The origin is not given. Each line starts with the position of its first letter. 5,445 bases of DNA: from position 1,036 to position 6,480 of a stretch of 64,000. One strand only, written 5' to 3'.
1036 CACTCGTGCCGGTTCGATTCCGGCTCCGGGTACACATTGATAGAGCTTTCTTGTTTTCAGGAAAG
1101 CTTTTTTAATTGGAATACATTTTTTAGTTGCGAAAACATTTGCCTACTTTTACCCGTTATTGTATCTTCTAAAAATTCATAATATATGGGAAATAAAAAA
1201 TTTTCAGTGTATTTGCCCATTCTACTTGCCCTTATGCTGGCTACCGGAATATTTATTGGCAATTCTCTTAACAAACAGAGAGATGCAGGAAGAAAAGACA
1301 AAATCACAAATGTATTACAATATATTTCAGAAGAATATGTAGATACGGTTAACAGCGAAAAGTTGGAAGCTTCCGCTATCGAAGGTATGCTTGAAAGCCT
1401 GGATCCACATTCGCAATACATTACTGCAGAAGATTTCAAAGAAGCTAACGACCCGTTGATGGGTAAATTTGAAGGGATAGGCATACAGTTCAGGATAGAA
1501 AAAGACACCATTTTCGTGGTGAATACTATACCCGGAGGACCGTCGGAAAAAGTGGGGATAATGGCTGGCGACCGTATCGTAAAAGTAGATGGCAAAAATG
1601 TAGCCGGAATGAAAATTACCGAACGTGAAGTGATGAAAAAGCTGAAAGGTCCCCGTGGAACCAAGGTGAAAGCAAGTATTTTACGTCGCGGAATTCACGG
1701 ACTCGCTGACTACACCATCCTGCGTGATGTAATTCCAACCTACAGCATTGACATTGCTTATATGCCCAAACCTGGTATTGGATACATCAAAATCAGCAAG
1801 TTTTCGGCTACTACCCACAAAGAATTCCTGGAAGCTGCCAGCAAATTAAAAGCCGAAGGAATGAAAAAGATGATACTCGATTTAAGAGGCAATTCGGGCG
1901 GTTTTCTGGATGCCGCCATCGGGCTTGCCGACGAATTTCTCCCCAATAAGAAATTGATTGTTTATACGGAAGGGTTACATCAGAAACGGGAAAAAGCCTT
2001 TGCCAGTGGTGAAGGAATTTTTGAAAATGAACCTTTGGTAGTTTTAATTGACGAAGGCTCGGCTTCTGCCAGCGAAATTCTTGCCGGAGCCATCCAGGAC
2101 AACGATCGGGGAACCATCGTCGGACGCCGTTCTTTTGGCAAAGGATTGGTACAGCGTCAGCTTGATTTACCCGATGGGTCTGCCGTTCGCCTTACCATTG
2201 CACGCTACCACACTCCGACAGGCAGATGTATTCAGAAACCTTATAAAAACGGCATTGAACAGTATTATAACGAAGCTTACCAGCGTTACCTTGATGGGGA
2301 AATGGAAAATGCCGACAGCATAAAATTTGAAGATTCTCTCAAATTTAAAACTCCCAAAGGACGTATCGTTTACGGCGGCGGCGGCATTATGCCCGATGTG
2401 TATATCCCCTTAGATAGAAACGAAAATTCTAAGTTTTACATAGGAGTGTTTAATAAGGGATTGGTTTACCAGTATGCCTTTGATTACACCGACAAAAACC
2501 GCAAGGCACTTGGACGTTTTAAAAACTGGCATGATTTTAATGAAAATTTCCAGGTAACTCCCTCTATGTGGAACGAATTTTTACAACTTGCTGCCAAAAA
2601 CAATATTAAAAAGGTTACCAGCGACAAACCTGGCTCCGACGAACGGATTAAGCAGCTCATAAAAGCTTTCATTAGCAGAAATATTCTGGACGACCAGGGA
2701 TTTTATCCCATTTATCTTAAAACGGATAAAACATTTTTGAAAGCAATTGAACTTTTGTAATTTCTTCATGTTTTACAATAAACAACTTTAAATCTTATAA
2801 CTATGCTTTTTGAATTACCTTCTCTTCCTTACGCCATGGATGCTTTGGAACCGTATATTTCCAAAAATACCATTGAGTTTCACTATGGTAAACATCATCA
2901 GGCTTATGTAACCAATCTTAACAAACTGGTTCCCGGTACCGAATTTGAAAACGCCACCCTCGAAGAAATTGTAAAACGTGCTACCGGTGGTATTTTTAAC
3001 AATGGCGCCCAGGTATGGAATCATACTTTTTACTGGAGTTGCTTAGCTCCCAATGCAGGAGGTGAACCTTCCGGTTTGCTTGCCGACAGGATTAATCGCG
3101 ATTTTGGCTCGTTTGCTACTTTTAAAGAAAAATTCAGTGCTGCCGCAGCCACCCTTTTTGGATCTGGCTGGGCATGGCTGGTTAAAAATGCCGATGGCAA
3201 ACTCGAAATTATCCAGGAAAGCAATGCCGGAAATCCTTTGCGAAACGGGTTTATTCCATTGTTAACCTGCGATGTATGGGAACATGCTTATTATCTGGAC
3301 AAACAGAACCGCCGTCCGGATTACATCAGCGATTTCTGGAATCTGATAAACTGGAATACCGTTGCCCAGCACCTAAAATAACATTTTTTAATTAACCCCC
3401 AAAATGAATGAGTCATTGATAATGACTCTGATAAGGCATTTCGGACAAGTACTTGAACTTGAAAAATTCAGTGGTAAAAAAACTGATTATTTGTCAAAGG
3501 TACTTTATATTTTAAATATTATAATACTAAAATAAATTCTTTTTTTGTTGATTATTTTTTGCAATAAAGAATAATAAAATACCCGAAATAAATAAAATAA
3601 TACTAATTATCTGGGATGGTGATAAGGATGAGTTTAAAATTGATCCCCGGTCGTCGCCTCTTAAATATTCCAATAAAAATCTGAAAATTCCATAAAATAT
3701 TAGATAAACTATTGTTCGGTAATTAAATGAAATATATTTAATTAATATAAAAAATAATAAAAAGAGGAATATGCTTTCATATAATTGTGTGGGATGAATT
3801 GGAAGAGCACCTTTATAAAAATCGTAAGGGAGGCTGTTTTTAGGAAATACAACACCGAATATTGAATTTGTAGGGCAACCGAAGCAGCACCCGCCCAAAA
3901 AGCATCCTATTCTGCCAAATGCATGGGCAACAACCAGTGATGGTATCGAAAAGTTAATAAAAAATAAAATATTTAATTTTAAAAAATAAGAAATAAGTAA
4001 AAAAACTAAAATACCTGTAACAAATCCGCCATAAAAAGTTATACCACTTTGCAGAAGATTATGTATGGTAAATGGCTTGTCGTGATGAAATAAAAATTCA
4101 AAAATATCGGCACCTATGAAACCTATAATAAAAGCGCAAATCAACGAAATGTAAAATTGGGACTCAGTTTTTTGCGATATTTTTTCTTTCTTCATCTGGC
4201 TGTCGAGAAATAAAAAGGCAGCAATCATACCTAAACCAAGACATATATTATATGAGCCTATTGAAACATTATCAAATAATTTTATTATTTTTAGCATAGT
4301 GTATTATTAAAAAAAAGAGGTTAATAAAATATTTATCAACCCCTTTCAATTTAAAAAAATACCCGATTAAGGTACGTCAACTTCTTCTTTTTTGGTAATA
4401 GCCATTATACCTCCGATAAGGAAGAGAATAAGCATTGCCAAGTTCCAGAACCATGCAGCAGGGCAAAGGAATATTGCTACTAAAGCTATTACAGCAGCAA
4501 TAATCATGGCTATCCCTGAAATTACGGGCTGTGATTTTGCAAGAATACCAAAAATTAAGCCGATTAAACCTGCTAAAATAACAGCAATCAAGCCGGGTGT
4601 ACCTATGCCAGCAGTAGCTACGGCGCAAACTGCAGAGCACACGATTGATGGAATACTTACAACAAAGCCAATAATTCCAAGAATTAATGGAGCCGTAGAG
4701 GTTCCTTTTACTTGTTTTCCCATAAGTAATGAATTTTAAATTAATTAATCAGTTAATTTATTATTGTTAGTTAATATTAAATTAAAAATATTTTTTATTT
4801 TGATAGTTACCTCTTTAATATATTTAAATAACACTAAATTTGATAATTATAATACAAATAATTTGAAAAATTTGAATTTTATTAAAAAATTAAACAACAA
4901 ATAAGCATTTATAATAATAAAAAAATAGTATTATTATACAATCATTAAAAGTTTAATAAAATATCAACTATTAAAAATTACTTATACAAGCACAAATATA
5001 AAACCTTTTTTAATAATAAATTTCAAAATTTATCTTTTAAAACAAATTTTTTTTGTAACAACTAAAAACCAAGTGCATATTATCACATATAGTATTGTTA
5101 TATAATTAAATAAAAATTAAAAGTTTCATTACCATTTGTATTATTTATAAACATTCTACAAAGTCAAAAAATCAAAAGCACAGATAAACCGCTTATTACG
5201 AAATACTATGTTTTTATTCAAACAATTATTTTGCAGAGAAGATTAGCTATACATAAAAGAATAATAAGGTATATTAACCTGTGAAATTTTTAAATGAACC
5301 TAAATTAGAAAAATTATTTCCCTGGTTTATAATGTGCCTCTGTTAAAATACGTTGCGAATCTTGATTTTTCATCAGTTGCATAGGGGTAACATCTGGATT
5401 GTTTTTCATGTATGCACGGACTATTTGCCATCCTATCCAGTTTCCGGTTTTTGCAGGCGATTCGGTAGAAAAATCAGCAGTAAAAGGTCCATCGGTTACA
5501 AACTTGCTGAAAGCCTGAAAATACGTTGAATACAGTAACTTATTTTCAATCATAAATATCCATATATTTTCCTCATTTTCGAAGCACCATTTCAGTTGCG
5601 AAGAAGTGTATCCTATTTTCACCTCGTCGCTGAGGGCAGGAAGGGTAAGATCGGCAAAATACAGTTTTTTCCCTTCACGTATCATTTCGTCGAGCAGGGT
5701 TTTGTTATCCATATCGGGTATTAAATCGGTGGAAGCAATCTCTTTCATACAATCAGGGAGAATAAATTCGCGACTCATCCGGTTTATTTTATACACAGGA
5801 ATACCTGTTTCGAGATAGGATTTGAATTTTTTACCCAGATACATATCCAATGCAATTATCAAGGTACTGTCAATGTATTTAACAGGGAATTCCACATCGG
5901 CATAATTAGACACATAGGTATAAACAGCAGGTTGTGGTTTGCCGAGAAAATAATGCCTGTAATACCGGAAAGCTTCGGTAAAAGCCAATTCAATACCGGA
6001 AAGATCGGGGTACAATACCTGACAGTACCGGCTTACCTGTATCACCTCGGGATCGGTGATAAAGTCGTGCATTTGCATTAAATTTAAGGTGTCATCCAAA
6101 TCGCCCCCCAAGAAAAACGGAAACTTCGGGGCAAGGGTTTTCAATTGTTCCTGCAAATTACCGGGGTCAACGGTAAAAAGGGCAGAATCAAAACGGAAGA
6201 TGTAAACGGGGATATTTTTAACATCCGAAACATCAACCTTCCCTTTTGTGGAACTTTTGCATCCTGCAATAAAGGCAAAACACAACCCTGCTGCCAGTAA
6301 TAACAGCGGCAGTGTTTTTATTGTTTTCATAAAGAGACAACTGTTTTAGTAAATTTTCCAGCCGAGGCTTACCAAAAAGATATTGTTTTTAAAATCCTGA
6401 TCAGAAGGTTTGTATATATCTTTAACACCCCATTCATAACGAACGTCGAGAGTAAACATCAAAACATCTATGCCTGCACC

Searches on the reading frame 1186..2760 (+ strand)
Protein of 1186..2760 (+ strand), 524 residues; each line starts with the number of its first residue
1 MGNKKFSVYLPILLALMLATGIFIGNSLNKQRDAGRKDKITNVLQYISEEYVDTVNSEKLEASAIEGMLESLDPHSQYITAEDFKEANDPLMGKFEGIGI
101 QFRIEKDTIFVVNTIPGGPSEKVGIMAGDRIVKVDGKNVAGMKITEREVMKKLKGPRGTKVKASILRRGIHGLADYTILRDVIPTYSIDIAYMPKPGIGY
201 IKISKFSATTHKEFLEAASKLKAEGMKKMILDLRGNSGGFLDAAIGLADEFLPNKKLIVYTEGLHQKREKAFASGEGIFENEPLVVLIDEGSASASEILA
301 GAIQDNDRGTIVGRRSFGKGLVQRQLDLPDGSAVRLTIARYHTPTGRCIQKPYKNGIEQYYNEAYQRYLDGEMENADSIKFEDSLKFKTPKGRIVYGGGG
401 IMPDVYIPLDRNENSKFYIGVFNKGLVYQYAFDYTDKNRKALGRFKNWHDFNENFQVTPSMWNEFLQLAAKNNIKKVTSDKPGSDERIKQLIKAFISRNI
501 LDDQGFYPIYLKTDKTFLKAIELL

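Call 21: search_protein_families(library=pfam, proteins=[window:1186-2760:+], max_evalue=0.0001)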
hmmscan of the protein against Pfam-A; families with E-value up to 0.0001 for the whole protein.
window:1186-2760:+ (524 aa): 5 families
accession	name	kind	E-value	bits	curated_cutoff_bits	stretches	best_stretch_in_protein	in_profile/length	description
PF03572.23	Peptidase_S41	-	5.9e-53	179.3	24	1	198-357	2-159/165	Peptidase family S41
PF13180.12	PDZ_2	-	2.7e-09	37.6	27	1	97-169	2-71/80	PDZ domain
PF00595.29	PDZ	-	3.9e-09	37.2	23.2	1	96-162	10-77/81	PDZ domain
PF22694.1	CtpB_N-like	-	8.8e-09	36.1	27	1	34-82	35-84/85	Activating protease CtpB N-terminal domain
PF17820.7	PDZ_6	-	2.4e-08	34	27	1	112-162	3-49/54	PDZ domain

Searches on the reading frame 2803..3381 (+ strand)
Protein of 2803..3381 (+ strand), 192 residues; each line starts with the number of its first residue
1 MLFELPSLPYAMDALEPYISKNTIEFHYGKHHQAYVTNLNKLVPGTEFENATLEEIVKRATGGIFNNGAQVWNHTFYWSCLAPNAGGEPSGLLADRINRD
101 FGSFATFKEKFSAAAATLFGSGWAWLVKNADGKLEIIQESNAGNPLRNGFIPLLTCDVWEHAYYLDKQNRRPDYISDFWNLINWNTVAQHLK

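Call 21: search_protein_families(library=pfam, proteins=[window:2803-3381:+], max_evalue=0.0001)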
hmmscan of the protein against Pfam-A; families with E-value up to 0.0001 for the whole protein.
window:2803-3381:+ (192 aa): 2 families
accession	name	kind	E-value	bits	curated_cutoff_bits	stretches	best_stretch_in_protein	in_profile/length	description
PF02777.23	Sod_Fe_C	-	9.6e-42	141.6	20.9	1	89-189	1-101/102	Iron/manganese superoxide dismutases, C-terminal domain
PF00081.27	Sod_Fe_N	-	2.5e-34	118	27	1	3-82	2-82/82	Iron/manganese superoxide dismutases, alpha-hairpin domain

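Call 53: find_encoding_contigs(protein=window:2803-3381:+, flank=10000, max_places=2)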
Protein window:2803-3381:+ (192 aa): 4 contigs read that carry it; 2 places shown.
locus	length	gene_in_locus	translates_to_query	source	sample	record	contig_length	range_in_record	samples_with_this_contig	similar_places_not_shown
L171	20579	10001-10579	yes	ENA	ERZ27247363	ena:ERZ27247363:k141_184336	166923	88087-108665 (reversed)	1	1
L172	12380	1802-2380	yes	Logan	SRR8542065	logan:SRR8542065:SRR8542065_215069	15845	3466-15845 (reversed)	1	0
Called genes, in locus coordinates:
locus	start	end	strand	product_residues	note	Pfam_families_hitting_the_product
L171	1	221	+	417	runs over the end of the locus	PF01136:Peptidase_U32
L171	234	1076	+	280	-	PF02811:PHP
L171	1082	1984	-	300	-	PF01435:Peptidase_M48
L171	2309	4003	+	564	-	PF00270:DEAD, PF04851:ResIII, PF00271:Helicase_C, PF28538:Helicase_helical, PF03880:DbpA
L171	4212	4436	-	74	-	PF00216:Bac_DNA_binding, PF18291:HU-HIG (weak)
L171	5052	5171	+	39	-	-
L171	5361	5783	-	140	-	PF13673:Acetyltransf_10, PF00583:Acetyltransf_1, PF13508:Acetyltransf_7, PF08445:FR47 (weak)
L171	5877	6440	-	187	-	PF01195:Pept_tRNA_hydro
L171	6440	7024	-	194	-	PF01386:Ribosomal_L25p, PF14693:Ribosomal_TL5_C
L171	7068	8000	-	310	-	PF13793:Pribosyltran_N, PF00156:Pribosyltran, PF14572:Pribosyl_synth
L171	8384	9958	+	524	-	PF22694:CtpB_N-like, PF00595:PDZ, PF13180:PDZ_2, PF17820:PDZ_6, PF03572:Peptidase_S41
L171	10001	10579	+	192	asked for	PF00081:Sod_Fe_N, PF02777:Sod_Fe_C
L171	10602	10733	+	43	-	-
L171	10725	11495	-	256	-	PF01790:LGT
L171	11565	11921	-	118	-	-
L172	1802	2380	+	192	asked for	PF00081:Sod_Fe_N, PF02777:Sod_Fe_C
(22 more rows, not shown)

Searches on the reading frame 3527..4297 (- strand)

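Call 21: search_protein_families(library=pfam, proteins=[window:3527-4297:-], max_evalue=0.0001)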
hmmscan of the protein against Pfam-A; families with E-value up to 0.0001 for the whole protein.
window:3527-4297:- (256 aa): 1 family
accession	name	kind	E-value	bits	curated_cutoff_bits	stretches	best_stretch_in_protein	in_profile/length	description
PF01790.23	LGT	-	8.9e-48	163.1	24.9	1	5-244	4-239/240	Prolipoprotein diacylglyceryl transferase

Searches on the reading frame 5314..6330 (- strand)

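Call 21: search_protein_families(library=pfam, proteins=[window:5314-6330:-], max_evalue=0.0001)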
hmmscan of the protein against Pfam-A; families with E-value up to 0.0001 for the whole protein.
window:5314-6330:- (338 aa): 1 family
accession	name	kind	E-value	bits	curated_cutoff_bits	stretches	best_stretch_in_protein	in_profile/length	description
PF25594.1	GldB_lipo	-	1.6e-93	314.2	27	1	30-336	4-309/309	Gliding motility protein GldB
